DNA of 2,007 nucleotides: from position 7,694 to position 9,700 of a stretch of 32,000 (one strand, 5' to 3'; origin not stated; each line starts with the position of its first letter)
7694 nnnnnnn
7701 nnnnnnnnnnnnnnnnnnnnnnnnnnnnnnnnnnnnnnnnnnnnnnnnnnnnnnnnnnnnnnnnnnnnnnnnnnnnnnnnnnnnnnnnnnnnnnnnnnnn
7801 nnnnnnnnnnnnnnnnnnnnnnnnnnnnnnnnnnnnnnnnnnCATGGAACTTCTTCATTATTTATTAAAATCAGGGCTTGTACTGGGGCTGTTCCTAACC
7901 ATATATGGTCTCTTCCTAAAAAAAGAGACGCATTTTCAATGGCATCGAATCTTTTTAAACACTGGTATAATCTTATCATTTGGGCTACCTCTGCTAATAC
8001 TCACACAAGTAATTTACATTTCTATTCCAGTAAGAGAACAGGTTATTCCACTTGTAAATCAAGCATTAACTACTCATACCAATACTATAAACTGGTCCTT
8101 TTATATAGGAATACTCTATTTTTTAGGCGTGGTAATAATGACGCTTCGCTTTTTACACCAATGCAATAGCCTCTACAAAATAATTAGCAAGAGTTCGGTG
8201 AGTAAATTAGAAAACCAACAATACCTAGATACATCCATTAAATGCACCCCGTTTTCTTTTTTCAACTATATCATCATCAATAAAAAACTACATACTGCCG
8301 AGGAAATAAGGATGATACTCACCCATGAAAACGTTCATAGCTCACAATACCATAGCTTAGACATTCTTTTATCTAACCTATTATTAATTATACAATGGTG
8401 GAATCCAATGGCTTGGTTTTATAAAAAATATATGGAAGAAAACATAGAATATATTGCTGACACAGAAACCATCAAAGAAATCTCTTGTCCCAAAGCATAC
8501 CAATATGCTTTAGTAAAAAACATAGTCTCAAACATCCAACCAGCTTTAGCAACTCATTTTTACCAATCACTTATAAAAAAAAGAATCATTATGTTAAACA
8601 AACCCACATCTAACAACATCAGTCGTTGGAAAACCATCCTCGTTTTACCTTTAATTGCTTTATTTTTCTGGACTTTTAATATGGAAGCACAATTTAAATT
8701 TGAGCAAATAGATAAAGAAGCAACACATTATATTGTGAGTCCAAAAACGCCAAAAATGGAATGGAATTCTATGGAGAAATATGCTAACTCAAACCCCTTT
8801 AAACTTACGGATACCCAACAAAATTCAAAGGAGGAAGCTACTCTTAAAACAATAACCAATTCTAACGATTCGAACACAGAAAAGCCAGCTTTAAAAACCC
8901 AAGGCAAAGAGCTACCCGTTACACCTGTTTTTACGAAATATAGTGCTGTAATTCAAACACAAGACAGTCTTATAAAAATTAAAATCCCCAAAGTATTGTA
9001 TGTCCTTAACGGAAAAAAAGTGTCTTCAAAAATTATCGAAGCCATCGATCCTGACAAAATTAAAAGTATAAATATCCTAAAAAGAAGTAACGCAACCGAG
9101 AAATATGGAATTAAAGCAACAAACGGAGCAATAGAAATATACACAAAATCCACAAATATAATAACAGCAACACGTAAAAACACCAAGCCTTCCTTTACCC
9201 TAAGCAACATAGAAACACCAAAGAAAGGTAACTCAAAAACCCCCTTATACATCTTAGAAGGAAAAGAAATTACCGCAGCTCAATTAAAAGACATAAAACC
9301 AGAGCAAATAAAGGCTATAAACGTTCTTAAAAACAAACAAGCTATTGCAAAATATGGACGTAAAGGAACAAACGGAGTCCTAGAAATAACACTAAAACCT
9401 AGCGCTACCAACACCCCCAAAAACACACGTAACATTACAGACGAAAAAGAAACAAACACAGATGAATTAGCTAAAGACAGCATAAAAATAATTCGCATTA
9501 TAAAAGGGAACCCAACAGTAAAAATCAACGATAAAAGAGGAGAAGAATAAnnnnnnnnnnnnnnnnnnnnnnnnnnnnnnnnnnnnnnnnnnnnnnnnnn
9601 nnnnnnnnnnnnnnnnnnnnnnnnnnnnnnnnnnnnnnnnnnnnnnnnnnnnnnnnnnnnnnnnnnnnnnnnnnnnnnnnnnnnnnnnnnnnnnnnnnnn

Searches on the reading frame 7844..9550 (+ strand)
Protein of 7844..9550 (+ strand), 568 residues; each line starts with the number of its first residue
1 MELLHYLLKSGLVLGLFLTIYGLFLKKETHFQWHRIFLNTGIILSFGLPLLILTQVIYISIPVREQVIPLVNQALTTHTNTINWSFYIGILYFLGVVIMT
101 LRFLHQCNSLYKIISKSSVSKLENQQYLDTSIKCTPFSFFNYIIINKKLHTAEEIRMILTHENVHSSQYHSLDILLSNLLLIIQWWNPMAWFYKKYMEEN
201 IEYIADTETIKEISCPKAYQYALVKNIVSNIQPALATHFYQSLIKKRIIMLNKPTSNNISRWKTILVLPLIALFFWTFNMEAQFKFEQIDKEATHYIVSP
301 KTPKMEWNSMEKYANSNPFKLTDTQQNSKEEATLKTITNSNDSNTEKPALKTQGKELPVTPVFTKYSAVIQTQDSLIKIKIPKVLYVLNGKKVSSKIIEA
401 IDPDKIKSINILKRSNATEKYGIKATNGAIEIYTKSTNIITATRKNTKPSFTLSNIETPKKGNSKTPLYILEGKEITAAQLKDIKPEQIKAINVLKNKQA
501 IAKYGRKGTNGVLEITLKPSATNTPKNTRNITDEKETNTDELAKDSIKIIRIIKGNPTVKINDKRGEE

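Call 13: search_protein_families(library=ncbifam, proteins=[window:7844-9550:+])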
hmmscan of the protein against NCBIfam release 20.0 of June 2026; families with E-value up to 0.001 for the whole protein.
window:7844-9550:+ (568 aa): 3 families
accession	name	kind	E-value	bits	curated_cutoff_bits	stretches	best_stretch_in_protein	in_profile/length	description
TIGR04056.1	OMP_RagA_SusC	subfamily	3.9e-14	52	368.25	2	463-526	150-212/981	SusC/RagA family TonB-linked outer membrane protein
TIGR04057.1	SusC_RagA_signa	signature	1.3e-12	47.2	46.2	2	406-435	2-31/31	SusC/RagA subfamily TonB-dependent outer membrane receptor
NF000326.1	blaR1_generic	equivalog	0.00025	19.5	400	1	146-276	184-325/585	BlaR1 family beta-lactam sensor/signal transducer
